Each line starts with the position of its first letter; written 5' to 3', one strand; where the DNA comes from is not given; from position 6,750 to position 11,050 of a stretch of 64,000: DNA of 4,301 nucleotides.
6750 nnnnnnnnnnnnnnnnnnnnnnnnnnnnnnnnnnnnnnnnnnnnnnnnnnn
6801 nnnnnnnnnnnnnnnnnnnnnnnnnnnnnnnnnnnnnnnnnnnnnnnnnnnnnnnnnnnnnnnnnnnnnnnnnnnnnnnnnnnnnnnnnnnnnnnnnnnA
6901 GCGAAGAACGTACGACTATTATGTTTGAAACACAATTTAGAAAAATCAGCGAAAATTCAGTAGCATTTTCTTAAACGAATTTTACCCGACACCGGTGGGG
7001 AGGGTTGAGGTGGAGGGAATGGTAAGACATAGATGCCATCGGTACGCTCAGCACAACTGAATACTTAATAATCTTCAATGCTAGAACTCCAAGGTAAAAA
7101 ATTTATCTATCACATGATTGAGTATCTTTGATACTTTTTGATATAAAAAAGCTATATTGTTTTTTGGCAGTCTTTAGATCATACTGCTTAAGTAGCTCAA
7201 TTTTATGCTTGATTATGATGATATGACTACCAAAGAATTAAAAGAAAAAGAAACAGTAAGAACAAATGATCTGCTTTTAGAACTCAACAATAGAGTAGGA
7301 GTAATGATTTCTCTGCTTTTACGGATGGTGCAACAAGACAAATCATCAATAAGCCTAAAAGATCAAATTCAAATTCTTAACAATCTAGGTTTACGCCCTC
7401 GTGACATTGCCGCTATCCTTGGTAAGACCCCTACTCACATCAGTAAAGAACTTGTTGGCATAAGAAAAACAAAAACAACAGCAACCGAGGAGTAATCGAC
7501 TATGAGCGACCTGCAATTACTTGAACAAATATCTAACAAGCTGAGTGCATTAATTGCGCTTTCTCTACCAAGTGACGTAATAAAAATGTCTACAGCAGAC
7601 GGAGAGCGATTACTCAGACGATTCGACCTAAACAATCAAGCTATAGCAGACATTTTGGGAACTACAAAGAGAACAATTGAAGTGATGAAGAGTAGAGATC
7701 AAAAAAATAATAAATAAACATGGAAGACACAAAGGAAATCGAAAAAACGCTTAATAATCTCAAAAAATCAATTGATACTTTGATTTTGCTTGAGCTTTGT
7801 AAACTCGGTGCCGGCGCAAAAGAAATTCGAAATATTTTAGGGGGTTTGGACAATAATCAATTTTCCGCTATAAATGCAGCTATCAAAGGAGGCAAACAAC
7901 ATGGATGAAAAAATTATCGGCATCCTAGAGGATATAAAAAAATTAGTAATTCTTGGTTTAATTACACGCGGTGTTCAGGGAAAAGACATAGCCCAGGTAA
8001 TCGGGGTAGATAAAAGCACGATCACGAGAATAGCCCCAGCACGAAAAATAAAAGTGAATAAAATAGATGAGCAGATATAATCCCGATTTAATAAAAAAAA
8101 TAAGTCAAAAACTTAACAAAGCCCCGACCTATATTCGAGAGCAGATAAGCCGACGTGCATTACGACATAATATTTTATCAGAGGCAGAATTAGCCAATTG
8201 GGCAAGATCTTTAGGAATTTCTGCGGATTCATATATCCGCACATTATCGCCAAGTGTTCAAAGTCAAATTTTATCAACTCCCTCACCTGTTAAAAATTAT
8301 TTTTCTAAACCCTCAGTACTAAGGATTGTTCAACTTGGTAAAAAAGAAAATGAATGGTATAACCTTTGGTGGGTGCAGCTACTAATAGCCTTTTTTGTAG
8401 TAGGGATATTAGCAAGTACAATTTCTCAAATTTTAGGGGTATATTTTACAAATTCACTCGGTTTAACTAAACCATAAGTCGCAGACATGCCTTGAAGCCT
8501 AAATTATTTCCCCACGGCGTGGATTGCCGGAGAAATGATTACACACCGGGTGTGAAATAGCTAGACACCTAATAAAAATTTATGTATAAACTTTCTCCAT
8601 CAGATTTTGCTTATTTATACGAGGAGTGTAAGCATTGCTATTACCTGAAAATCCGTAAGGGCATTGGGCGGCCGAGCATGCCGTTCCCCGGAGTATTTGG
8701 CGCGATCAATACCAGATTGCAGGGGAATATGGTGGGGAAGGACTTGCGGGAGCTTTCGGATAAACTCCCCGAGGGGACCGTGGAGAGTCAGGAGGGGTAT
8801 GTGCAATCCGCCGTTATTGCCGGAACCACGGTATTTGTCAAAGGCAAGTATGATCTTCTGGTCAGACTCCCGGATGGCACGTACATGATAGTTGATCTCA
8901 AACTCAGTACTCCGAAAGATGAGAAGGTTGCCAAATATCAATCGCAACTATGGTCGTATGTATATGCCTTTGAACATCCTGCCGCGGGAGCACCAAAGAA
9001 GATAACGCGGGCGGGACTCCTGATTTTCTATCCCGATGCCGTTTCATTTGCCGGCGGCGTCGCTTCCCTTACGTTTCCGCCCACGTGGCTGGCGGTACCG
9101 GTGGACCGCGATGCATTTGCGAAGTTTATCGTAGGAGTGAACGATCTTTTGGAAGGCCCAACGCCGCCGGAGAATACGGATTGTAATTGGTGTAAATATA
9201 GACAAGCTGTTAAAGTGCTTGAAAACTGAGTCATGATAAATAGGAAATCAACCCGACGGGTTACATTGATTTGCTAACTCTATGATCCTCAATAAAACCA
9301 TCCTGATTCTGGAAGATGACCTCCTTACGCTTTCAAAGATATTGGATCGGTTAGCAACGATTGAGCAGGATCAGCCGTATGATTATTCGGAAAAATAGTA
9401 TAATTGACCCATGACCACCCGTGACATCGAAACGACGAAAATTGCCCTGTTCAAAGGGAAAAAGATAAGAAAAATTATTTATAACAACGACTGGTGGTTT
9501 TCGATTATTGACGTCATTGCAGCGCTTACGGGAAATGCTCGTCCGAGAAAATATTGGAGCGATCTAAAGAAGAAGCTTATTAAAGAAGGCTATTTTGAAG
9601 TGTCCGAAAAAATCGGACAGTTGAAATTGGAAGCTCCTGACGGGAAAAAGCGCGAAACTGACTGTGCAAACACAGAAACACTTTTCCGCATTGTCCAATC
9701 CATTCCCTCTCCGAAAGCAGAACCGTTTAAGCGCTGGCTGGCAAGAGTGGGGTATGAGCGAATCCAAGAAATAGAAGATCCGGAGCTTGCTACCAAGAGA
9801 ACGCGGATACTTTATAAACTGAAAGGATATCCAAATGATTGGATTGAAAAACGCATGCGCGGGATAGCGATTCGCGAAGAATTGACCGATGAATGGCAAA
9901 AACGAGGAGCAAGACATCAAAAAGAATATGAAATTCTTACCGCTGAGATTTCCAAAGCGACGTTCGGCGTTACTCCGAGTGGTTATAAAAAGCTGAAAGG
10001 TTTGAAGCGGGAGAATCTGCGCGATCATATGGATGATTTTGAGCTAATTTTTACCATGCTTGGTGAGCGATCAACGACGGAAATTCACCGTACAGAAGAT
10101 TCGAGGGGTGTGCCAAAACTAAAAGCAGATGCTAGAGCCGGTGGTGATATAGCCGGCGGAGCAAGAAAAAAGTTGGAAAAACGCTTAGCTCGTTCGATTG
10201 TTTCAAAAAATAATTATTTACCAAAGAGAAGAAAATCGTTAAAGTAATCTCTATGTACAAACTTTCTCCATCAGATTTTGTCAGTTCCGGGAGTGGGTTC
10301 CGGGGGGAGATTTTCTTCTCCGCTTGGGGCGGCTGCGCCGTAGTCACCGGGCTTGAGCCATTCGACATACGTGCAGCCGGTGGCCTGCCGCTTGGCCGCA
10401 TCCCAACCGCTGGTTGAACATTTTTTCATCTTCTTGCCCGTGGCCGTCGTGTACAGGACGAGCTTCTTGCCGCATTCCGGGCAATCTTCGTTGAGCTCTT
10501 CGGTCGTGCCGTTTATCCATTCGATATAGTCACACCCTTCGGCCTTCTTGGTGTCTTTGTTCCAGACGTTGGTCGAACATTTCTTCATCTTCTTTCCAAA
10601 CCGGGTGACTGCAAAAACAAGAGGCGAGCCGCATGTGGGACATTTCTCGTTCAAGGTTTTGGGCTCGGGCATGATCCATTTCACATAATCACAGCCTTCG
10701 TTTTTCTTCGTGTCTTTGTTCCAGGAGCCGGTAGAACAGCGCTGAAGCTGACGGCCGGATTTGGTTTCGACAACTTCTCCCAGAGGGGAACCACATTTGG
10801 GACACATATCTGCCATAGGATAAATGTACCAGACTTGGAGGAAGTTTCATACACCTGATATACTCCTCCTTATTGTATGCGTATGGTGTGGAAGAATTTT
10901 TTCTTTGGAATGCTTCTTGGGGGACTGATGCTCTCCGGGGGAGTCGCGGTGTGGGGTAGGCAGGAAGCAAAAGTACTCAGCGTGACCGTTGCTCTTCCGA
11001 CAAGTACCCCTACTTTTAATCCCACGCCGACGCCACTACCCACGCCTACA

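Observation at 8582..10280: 28-bp direct repeat (27/28 identical) bracketing the nuclease and Bro-N genes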

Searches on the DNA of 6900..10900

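Call 66: search_rna_families(source=window, start=6900, end=10900, threshold=evalue, max_evalue=1)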
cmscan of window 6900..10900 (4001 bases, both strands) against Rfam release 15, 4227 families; matches with E-value up to 1: 1.
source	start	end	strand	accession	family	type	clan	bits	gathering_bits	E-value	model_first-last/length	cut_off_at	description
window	7139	7211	+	RF01301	snoR4a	Gene; snRNA; snoRNA; CD-box;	-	23.6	50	0.67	1-77/77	no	Small nucleolar RNA snoR4a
